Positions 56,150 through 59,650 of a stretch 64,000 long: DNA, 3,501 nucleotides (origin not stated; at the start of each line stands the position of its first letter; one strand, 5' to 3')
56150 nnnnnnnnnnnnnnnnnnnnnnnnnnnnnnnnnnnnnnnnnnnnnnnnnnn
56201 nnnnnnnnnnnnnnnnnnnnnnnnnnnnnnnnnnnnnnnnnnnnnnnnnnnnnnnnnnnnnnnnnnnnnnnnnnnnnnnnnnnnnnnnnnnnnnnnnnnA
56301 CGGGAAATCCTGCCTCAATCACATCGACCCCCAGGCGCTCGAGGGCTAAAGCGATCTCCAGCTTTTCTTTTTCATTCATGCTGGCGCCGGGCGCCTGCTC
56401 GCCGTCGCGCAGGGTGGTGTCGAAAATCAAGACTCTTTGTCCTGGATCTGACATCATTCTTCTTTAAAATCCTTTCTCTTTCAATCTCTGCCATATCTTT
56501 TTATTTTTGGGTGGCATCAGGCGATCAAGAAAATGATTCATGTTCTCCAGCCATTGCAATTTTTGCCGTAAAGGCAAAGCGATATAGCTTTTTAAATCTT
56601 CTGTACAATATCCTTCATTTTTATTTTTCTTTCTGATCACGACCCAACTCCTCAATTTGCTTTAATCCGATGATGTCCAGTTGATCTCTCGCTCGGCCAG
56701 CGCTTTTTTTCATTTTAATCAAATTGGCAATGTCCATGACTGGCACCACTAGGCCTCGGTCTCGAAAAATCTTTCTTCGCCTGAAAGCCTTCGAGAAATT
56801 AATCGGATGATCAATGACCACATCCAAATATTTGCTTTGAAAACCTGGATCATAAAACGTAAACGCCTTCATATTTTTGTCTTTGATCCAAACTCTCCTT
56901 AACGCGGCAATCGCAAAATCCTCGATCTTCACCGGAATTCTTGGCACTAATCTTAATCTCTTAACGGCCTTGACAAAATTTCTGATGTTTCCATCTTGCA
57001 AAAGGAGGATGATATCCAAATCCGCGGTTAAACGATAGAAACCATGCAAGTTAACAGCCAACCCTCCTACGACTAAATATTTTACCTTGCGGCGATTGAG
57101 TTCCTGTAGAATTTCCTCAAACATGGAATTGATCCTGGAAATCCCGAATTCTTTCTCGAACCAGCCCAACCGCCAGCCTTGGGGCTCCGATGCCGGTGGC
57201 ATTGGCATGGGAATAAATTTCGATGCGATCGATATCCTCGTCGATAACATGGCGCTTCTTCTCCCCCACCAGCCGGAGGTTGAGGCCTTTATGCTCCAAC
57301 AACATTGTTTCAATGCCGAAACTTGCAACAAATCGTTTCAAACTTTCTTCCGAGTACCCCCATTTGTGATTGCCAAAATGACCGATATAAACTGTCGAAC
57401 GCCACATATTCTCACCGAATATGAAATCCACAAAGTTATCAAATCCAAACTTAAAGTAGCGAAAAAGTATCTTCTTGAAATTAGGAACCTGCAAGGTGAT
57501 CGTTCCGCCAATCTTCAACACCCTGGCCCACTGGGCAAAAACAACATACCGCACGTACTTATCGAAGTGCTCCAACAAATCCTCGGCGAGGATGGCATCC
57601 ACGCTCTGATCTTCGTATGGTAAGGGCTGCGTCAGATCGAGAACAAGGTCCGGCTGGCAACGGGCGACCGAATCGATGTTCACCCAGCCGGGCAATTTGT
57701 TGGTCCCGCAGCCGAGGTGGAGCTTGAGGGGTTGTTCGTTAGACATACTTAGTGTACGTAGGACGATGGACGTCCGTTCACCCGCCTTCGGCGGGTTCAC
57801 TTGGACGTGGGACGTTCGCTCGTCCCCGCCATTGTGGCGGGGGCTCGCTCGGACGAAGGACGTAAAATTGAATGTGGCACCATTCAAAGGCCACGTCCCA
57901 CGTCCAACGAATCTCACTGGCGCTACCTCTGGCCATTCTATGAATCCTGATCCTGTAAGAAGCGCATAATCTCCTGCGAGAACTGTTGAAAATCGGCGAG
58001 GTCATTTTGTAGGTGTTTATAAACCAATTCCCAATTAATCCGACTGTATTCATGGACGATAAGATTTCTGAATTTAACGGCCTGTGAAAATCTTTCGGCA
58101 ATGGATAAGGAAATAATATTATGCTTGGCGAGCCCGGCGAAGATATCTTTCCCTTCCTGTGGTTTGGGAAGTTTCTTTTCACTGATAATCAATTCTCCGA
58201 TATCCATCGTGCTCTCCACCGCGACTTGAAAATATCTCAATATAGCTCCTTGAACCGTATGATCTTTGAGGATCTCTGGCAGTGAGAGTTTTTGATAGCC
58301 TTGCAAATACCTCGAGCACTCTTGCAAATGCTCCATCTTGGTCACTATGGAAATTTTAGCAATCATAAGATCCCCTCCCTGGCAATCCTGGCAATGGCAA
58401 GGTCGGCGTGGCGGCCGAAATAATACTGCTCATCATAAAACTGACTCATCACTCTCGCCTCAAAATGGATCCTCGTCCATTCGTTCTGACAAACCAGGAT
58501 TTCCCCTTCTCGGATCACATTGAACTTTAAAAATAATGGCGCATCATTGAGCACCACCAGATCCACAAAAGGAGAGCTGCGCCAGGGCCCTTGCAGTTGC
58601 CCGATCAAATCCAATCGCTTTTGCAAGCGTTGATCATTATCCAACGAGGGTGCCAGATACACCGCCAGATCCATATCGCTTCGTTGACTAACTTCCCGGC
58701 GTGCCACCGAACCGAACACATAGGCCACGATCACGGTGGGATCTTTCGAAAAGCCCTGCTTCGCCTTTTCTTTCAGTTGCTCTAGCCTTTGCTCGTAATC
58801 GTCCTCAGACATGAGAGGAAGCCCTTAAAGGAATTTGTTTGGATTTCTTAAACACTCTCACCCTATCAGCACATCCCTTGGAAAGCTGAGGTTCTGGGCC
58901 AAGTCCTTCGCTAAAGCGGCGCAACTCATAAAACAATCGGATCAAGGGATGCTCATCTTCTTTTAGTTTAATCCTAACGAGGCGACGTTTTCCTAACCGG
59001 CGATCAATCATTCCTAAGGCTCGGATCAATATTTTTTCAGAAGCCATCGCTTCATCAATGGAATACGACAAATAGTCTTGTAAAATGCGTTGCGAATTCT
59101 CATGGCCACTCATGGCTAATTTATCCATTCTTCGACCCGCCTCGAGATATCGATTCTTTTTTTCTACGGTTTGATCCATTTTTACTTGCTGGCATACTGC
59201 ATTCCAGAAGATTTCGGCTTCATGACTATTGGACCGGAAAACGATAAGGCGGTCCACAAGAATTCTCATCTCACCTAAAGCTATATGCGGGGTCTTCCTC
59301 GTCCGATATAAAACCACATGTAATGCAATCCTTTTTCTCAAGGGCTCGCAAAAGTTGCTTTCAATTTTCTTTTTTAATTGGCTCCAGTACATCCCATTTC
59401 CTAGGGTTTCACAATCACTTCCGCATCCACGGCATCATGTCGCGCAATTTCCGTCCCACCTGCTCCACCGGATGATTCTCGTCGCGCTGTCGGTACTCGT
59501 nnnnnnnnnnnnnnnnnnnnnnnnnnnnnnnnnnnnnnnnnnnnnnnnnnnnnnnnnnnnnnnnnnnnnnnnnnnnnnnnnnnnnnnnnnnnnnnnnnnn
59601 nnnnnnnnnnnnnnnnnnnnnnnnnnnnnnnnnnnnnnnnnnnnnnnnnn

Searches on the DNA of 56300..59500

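Call 13: search_rna_families(source=window, start=56300, end=59500, threshold=evalue, max_evalue=5)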
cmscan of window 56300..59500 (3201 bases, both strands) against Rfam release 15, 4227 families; matches with E-value up to 5: 0.
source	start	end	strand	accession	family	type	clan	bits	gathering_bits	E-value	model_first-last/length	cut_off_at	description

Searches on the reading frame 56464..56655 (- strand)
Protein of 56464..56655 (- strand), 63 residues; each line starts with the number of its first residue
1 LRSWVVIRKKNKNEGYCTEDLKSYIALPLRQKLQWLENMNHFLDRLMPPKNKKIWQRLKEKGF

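Call 3: search_protein_families(library=pfam, proteins=[window:56464-56655:-], max_evalue=0.01)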
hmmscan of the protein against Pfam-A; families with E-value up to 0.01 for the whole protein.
window:56464-56655:- (63 aa): 0 families

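Call 4: search_protein_families(library=ncbifam, proteins=[window:56464-56655:-], max_evalue=0.01)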
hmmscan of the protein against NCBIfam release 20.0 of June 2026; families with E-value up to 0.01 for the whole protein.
window:56464-56655:- (63 aa): 0 families

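Call 5: search_protein_families(library=padloc, proteins=[window:56464-56655:-], max_evalue=0.1)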
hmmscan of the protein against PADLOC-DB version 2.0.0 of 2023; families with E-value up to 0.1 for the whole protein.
window:56464-56655:- (63 aa): 0 families

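Call 62: search_solved_structures(query=A3, max_evalue=10)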
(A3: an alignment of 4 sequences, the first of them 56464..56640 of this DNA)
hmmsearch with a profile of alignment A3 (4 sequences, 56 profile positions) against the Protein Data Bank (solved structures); distinct sequences matched with E-value up to 10: 3.
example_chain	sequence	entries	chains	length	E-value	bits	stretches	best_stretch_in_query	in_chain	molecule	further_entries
4xl1_A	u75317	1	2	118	0.47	13.9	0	10-41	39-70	Neurogenic locus notch homolog protein 1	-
4xlw_A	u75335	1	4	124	0.54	13.7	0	10-41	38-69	Neurogenic locus notch homolog protein 1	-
3kfl_A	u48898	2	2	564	1.3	12.5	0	35-49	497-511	Methionyl-tRNA synthetase | Putative methionyl-tRNA synthetase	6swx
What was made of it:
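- On MenT/AbiEii (DUF1814) NTase toxin family: It is unrelated to MenA1, MenA3 or AbiEi, it lies downstream, and its role is untested (call 62).
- The small ORF has no detectable similarity to MenA1 or AbiEi (call 62). The small ORF has no similarity to any known antitoxin (calls 3-5, 62).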

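Call 97: search_protein_families(library=phrogs, proteins=[window:56464-56640:-], max_evalue=0.01)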
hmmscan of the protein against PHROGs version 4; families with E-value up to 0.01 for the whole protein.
window:56464-56640:- (58 aa): 0 families
